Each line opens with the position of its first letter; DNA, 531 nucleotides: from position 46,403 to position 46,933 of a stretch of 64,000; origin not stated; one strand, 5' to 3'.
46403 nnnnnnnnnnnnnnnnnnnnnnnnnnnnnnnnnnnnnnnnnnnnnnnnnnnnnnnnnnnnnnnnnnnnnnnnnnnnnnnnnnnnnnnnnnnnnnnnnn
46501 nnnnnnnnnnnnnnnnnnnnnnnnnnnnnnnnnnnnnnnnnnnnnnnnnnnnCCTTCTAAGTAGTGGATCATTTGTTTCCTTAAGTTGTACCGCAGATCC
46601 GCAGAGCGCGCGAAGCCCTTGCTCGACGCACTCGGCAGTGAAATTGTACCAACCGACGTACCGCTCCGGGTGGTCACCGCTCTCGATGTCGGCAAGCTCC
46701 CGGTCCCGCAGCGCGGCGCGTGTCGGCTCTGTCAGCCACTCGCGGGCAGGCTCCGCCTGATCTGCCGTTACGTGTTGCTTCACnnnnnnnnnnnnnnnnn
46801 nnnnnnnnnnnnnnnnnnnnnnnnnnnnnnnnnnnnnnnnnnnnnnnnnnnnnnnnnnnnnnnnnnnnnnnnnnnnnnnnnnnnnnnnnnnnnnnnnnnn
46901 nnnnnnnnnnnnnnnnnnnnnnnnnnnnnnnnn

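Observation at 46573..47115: Roughly 60% GC island inserted between the macro-like gene and downstream genes, expressed from a native AT-rich phage promoter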

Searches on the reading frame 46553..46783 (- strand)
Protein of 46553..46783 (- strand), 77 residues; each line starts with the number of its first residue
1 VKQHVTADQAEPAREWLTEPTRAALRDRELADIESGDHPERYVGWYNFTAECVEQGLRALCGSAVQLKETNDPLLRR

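Call 7: search_protein_families(library=pfam, proteins=[window:46553-46783:-], max_evalue=1)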
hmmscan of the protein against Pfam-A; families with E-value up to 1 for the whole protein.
seq(77 aa): 0 families

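Call 8: search_protein_families(library=phrogs, proteins=[window:46553-46783:-], max_evalue=1)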
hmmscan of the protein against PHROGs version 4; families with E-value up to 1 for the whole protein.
seq(77 aa): 2 families
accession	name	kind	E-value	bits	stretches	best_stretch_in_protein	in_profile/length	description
phrog_6443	-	unknown function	0.023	15.7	1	22-53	18-49/96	-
phrog_20283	-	unknown function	0.18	12.9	1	30-54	20-44/49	-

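Call 14: find_homologous_proteins(query=window:46553-46783:-, max_evalue=0.01)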
Query seq(77 aa) (77 aa): 11 proteins with E <= 0.01 among 11 candidates.
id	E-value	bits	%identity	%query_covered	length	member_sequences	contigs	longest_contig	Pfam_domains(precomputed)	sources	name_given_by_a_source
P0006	2.6e-45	169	99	100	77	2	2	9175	-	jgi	jgi:hypothetical protein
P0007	4.0e-29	118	86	83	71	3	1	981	-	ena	-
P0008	7.7e-29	117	82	86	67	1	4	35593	-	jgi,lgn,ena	jgi:hypothetical protein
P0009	2.8e-23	99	74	86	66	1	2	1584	-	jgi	-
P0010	5.3e-23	98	76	86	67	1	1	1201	-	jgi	jgi:hypothetical protein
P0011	1.4e-22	97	72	84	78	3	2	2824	-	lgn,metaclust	metaclust:\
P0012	9.8e-21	91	65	86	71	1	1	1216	-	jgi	jgi:hypothetical protein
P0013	1.7e-20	90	75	73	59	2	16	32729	-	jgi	jgi:hypothetical protein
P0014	6.0e-20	89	73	86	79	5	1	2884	-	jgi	-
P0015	9.7e-18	82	76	66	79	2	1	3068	-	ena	-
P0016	1.0e-14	72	65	82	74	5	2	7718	-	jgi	-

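Call 16: find_encoding_contigs(protein=P0008, flank=6000, max_places=4)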
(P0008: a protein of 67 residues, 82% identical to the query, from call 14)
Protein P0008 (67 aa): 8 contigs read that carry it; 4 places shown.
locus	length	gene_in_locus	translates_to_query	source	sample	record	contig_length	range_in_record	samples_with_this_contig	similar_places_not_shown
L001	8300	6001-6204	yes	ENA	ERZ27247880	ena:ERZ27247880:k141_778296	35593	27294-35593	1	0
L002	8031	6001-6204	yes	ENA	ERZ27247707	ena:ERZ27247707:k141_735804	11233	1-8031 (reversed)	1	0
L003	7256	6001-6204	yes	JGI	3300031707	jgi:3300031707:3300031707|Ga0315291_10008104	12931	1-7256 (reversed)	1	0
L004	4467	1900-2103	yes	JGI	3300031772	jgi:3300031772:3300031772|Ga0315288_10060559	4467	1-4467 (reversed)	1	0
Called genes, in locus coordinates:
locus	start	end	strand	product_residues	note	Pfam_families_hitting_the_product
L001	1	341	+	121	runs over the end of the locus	-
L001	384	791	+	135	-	-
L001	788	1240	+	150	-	-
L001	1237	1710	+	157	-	-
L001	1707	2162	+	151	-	-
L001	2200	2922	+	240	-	-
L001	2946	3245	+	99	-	-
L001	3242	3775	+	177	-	-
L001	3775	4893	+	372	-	-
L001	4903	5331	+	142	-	PF13560:HTH_31, PF01381:HTH_3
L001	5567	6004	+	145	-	-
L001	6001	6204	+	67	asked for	-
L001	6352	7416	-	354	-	-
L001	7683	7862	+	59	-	-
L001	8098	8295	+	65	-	-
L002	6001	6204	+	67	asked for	-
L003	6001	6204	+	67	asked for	-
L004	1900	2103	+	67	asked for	-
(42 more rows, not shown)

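Call 17: find_encoding_contigs(protein=P0013, flank=6000, max_places=5)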
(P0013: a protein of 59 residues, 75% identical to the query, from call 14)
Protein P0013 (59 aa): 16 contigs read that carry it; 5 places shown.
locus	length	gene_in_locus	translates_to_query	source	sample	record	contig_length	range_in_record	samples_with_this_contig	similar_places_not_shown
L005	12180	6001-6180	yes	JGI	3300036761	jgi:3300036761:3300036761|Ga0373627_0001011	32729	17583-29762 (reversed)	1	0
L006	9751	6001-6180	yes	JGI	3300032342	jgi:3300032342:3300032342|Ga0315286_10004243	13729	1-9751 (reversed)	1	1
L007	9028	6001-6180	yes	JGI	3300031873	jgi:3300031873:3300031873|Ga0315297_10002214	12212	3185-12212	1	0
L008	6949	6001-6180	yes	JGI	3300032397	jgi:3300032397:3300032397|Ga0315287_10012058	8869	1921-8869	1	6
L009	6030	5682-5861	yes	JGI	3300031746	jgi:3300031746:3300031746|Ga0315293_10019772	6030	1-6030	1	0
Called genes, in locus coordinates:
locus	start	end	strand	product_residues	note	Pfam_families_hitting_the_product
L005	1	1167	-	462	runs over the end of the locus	PF00772:DnaB, PF13481:AAA_25, PF03796:DnaB_C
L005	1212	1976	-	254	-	PF01695:IstB_IS21 (weak)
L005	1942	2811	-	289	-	-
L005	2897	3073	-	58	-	-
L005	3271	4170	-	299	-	-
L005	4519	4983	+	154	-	-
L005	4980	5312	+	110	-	-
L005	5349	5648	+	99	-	-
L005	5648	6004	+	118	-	-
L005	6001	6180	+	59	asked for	-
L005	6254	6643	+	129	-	-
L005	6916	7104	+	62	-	-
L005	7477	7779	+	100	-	-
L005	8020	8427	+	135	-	-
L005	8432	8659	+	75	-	-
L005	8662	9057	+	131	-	PF14078:DUF4259 (weak)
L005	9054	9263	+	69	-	-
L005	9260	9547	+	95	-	-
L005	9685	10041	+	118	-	-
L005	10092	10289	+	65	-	-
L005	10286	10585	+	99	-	-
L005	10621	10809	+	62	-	-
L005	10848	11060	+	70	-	-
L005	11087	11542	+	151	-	-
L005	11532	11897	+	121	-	-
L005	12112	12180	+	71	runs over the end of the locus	-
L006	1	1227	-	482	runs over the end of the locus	PF00772:DnaB, PF13481:AAA_25, PF03796:DnaB_C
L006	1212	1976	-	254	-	PF01695:IstB_IS21 (weak)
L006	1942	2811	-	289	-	-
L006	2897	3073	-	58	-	-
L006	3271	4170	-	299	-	-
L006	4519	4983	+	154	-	-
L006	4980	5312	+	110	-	-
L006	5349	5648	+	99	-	-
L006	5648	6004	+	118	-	-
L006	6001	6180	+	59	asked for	-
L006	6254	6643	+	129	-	-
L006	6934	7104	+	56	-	-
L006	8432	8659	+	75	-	-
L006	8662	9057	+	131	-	PF14078:DUF4259 (weak)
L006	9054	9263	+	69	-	-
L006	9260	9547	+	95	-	-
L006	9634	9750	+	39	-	?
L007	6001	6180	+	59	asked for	-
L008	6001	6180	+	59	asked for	-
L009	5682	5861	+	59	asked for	-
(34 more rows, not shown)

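Call 37: search_protein_families(library=ncbifam, proteins=[window:46553-46783:-], max_evalue=1)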
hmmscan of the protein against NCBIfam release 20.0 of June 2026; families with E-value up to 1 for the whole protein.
seq(77 aa): 0 families

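Call 38: search_protein_families(library=padloc, proteins=[window:46553-46783:-], max_evalue=1)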
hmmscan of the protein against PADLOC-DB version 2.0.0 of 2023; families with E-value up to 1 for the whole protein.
seq(77 aa): 0 families

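Call 42: search_solved_structures(query=A1, max_evalue=10)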
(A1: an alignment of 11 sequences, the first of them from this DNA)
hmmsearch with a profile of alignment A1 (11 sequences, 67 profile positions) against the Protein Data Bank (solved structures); distinct sequences matched with E-value up to 10: 3.
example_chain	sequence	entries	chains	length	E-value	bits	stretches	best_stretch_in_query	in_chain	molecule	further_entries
4rzp_A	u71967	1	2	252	0.0014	22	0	2-37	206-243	Engineered Protein OR366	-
5n6w_A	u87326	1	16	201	0.66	13.4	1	37-50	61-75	Retinoschisin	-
3jd6_O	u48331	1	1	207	0.68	13.4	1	37-50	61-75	Retinoschisin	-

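Call 44: find_related_loci(query=A1, collection=genome_contigs, flank=5000)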
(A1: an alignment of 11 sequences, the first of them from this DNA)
Query A1 (77 aa) in genome_contigs; peptide patterns used: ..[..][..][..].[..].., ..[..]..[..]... (x = any residue, [..] = any of these).
9 stretches matched a pattern, but none encodes a relative of the query by tblastn (E <= 1e-3).

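Call 45: find_related_loci(query=A1, collection=viral_contigs, flank=6000)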
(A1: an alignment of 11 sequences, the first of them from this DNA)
Query A1 (77 aa) in viral_contigs; peptide patterns used: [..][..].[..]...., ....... (x = any residue, [..] = any of these).
23 stretches matched a pattern; 3 encode a relative of the query (tblastn E <= 1e-3); 3 distinct loci.
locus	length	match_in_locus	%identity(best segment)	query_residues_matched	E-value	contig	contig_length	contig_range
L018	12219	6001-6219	60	1-73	4e-28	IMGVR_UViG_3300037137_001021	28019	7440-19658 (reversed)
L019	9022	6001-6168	75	11-66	5e-26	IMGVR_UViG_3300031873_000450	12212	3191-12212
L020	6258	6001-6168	75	11-66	5e-26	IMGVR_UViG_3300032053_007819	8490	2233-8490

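Call 50: predict_structure(alignment_id=A1)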
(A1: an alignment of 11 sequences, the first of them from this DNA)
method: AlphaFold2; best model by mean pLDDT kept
length: 77 residues; sequences in the alignment: 11
mean_pLDDT: 65.5   pTM: 0.38
mean pLDDT of the five models: 65.5, 64.3, 62.2, 60.9, 59.6
residues with pLDDT >= 90: 0; 70-90: 36; 50-70: 20; < 50: 21
segments of 3 or more residues with pLDDT < 50: 1-9, 64-66, 68-70, 75-77
pLDDT, mean of each block of 10 residues (from residue 1): 47 69 84 82 66 73 51 48
secondary structure, 60 per line:
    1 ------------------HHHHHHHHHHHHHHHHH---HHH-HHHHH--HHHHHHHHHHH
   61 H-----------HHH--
elements in order: H19-35 H43-47 H50-61

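Call 55: fold_search(model_id=the predicted structure, library=pdb)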
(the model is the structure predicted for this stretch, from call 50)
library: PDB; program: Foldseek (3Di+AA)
matches with E <= 10: 0; with E <= 0.001: 0
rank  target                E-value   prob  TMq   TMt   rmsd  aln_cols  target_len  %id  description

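Call 56: search_protein_families(library=pfam, proteins=[L001:5567-6004:+, L005:5648-6004:+, L005:6254-6643:+], max_evalue=1)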
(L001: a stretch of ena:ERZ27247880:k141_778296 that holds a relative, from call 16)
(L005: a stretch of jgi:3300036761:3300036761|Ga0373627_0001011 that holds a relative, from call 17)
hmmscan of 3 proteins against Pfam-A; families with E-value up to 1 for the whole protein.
L001:5567-6004:+ (145 aa): 2 families
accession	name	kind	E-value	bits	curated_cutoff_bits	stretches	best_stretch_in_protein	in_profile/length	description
PF02683.22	DsbD_TM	-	0.00052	19.8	27.1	1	71-115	142-185/219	Cytochrome C biogenesis protein transmembrane domain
PF05014.21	Nuc_deoxyrib_tr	-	0.23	12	28.8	1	70-113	55-98/117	Nucleoside 2-deoxyribosyltransferase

L005:5648-6004:+ (118 aa): 0 families

L005:6254-6643:+ (129 aa): 0 families

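Call 57: search_protein_families(library=phrogs, proteins=[L001:5567-6004:+, L005:5648-6004:+, L005:6254-6643:+], max_evalue=1)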
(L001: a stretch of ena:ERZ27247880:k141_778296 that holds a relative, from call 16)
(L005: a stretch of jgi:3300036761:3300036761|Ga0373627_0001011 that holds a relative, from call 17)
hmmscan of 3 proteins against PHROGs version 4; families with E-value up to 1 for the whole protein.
L001:5567-6004:+ (145 aa): 1 family
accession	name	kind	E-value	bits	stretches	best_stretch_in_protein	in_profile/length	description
phrog_25039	-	unknown function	0.041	14.8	1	7-59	10-60/113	-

L005:5648-6004:+ (118 aa): 3 families
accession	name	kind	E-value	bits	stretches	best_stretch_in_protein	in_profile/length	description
phrog_25381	-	unknown function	1.4e-06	29.8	1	31-104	25-103/111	-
phrog_31837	-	unknown function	0.076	13.8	1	22-41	19-38/44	-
phrog_16568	-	moron, auxiliary metabolic gene and host takeover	0.41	11.8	1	36-74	70-107/129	Ren-like exclusion protein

L005:6254-6643:+ (129 aa): 1 family
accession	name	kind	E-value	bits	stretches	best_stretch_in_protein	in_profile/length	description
phrog_1033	-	DNA, RNA and nucleotide metabolism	0.072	13.9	1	53-105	72-123/334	ParB-like partition protein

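Call 59: search_protein_families(library=phrogs, proteins=[L001:384-791:+, L001:788-1240:+, L001:1237-1710:+, L001:1707-2162:+, L001:2200-2922:+, L001:3242-3775:+, L001:3775-4893:+, L001:4903-5331:+, L001:6352-7416:-, L005:3271-4170:-], max_evalue=0.001)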
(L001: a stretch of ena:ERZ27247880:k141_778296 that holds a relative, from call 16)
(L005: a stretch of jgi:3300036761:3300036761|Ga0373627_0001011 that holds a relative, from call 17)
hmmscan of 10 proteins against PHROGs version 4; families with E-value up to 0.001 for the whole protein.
L001:384-791:+ (135 aa): 2 families
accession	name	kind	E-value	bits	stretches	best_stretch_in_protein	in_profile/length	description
phrog_1915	-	unknown function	1.1e-30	107.8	1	2-133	3-139/141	-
phrog_20867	-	unknown function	2.5e-11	44.8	1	11-123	52-171/193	-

L001:788-1240:+ (150 aa): 0 families

L001:1237-1710:+ (157 aa): 1 family
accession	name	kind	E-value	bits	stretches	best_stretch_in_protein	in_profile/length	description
phrog_1915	-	unknown function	2.2e-08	35.5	1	3-136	5-133/141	-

L001:1707-2162:+ (151 aa): 0 families

L001:2200-2922:+ (240 aa): 0 families

L001:3242-3775:+ (177 aa): 0 families

L001:3775-4893:+ (372 aa): 2 families
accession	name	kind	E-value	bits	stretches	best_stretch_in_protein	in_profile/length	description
phrog_424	-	moron, auxiliary metabolic gene and host takeover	2e-31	110.5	1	1-321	161-424/460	phosphoadenosine phosphosulfate reductase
phrog_15238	-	unknown function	0.00041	21.3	1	1-36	12-47/215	-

L001:4903-5331:+ (142 aa): 13 families
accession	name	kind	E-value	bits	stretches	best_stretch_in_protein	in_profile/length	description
phrog_2104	-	unknown function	7.9e-12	46.3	1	18-69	39-90/103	-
phrog_8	-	transcription regulation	7.7e-10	39.7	1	23-66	164-204/346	transcriptional regulator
phrog_3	-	transcription regulation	2.8e-08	34.9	1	19-68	89-135/430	transcriptional repressor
phrog_4836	-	transcription regulation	5.3e-07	30.4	1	20-58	77-115/194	CII-like regulator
phrog_4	-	transcription regulation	2.2e-06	27.9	1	24-72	143-183/400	transcriptional repressor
phrog_7950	-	transcription regulation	5.2e-06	27.4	1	13-53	2-42/68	transcriptional repressor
phrog_2967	-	transcription regulation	3.1e-05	24.6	1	20-59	12-51/225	transcriptional regulator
phrog_1373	-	transcription regulation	0.00011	23.3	1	21-68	66-113/166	transcriptional regulator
phrog_2328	-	transcription regulation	0.00017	22.4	1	23-59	20-56/128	transcriptional repressor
phrog_2439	-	transcription regulation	0.00018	21.5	1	20-66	9-55/367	transcriptional regulator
phrog_4779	-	transcription regulation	0.00031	22.2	1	19-76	3-62/98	transcriptional regulator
phrog_11187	-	transcription regulation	0.00031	21.5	1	20-57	9-46/63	transcriptional regulator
phrog_14076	-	transcription regulation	0.00084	20.8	0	12-73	7-67/86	transcriptional regulator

L001:6352-7416:- (354 aa): 0 families

L005:3271-4170:- (299 aa): 1 family
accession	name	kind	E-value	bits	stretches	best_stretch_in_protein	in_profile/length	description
phrog_5931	-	unknown function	7.9e-13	49.5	1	27-281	13-265/282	-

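Call 89: fold_search(model_id=the predicted structure, library=viral)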
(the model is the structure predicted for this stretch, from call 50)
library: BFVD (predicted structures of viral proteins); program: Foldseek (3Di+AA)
matches with E <= 10: 3; with E <= 0.001: 0
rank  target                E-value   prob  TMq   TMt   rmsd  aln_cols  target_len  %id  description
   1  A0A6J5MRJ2            2.2e+00  0.21  0.30  0.16   5.6        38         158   32  Uncharacterized protein [uncultured Caudovirales phage]
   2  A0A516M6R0            7.6e+00  0.01  0.18  0.13  18.1        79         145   14  (no name in the UniProt tables at hand)
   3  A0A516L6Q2            8.2e+00  0.02  0.24  0.19  16.2        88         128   15  (no name in the UniProt tables at hand)

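Call 91: find_related_loci(query=A1, collection=metagenome_contigs, flank=3000)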
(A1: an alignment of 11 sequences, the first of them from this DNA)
Query A1 (77 aa) in metagenome_contigs; peptide patterns used: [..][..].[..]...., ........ (x = any residue, [..] = any of these).
88 stretches matched a pattern; 21 encode a relative of the query (tblastn E <= 1e-3); 21 distinct loci.
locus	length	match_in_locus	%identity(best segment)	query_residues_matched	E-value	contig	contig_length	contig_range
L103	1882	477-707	100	1-77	3e-51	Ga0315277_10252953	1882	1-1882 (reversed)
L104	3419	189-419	99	1-77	6e-50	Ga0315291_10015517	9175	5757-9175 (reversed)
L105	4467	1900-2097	82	1-66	4e-34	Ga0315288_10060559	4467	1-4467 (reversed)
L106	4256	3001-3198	82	1-66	4e-34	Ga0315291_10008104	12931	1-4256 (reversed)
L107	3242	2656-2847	81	1-64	7e-32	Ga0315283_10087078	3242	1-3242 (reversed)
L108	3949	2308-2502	72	2-66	2e-28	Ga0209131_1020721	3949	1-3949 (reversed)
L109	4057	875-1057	73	1-66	3e-27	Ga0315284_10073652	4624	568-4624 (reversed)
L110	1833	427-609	73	1-66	9e-27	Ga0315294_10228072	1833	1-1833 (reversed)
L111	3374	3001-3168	75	11-66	1e-25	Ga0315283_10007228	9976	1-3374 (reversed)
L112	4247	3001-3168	75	11-66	1e-25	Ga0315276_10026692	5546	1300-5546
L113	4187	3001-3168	75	11-66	1e-25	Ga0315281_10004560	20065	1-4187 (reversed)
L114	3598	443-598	75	16-67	1e-24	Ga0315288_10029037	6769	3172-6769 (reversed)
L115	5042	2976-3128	76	16-66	3e-24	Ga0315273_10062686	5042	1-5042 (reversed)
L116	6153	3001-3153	76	16-66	3e-24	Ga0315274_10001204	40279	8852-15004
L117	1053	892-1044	76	16-66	2e-24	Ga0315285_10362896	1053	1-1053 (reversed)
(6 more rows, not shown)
